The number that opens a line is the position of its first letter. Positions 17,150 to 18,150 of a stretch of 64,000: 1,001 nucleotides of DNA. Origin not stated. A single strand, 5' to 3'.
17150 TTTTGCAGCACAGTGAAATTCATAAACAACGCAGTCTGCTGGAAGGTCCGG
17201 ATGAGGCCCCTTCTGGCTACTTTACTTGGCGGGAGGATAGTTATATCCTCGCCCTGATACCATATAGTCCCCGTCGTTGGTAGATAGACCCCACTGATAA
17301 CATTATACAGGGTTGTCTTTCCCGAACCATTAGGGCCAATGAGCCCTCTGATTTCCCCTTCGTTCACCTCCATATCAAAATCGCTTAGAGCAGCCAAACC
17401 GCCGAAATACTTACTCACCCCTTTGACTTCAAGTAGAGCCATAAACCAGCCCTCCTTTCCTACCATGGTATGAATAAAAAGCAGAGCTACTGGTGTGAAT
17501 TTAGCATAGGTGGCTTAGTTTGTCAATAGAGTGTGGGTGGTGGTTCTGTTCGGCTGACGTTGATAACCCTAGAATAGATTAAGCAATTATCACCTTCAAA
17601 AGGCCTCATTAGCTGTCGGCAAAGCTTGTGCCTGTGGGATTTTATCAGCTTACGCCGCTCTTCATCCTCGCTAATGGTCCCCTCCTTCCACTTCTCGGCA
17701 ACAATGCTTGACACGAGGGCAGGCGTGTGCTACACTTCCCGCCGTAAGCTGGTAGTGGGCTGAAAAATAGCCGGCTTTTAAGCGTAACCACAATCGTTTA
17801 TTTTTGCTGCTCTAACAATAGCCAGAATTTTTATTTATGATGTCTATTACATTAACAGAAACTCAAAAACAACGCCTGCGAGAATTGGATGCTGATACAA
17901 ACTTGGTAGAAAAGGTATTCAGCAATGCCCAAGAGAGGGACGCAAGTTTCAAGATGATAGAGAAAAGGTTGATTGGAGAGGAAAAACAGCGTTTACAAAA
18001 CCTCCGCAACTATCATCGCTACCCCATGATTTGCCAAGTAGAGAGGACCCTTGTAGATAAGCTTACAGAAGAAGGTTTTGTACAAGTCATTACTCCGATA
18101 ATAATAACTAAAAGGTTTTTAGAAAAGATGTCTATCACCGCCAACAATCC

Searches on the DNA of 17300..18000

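Call 12: search_rna_families(source=window, start=17300, end=18000, threshold=evalue, max_evalue=10, show_alignments=2)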
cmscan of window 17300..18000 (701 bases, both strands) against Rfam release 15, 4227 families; matches with E-value up to 10: 1.
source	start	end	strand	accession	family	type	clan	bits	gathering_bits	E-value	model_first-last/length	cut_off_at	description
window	17794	17857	-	RF01478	rli47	Gene; sRNA;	-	9.4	200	5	1-508/508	no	Listeria sRNA rli47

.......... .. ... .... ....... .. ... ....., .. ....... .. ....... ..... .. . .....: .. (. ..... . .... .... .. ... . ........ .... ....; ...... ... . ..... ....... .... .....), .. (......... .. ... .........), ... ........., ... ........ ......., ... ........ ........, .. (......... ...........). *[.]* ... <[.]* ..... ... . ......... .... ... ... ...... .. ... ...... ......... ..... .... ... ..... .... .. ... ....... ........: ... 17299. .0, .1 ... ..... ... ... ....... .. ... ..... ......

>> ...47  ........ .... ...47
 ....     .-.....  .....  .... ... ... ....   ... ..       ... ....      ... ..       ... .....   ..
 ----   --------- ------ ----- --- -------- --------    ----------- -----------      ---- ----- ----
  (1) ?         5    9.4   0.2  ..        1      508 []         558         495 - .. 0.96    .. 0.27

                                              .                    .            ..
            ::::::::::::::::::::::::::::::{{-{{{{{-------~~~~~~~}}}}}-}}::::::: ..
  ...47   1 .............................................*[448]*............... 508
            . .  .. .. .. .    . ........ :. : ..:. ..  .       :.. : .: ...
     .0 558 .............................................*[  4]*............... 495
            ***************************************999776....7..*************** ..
